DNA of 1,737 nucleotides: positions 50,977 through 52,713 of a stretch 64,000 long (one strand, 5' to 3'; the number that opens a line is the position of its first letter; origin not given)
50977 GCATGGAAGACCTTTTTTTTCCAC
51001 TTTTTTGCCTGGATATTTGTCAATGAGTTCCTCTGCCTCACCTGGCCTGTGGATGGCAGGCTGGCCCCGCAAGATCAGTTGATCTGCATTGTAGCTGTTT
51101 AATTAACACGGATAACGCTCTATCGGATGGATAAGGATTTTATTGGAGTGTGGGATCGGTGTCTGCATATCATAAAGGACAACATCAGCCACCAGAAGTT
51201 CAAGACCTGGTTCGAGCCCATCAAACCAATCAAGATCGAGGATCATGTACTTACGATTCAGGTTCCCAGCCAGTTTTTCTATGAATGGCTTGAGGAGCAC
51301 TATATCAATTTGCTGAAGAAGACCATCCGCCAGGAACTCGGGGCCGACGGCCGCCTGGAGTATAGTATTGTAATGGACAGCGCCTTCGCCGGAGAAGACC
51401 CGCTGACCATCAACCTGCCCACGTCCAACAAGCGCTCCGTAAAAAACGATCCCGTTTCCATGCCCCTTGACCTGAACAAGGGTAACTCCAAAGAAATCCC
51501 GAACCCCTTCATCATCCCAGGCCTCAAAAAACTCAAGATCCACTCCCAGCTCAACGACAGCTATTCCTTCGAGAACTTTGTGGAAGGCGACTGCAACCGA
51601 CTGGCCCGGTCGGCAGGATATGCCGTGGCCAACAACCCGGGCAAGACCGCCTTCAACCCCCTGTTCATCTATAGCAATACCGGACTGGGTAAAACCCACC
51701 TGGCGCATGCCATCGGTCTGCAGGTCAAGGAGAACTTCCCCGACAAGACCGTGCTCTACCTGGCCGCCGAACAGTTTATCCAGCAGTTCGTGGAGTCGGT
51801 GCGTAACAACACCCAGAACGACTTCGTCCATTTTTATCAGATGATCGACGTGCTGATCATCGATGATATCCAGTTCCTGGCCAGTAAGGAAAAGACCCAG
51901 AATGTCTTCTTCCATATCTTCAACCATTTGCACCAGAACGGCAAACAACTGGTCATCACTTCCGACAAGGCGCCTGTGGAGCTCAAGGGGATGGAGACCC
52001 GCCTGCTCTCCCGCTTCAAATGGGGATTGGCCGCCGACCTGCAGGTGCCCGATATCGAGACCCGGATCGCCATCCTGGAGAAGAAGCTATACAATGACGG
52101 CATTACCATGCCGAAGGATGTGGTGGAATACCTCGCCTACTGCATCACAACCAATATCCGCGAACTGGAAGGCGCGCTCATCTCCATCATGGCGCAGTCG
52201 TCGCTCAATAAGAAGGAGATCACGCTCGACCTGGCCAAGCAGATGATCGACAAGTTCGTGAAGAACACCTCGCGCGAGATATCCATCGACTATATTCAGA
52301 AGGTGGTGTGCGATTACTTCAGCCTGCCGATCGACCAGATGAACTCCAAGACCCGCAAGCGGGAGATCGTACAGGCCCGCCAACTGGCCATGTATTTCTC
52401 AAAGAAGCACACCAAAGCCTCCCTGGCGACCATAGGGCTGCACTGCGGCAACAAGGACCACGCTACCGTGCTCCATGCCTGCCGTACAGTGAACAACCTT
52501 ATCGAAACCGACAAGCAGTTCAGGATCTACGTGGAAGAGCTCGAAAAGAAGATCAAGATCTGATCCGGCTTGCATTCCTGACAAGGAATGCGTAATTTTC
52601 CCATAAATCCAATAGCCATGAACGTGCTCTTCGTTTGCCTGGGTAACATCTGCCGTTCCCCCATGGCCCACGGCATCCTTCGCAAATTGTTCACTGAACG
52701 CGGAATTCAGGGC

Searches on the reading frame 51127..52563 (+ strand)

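Call 30: search_protein_families(library=pfam, proteins=[window:51127-52563:+], max_evalue=0.00001)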
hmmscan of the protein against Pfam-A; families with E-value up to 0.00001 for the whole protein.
window:51127-52563:+ (478 aa): 4 families
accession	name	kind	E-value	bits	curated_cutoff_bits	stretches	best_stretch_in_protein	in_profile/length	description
PF00308.24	Bac_DnaA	-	1.2e-64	217.8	23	1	142-303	1-161/162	Bacterial DnaA ATPAse domain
PF08299.17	Bac_DnaA_C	-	1.4e-27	95.9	31.5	1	387-455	1-69/69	Bacterial dnaA protein helix-turn-helix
PF11638.13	DnaA_N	-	1.6e-19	69.8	24.6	1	8-67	3-63/65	DnaA N-terminal domain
PF01695.23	IstB_IS21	-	2.6e-09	37.4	24.1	1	179-282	95-195/238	IstB-like ATP binding protein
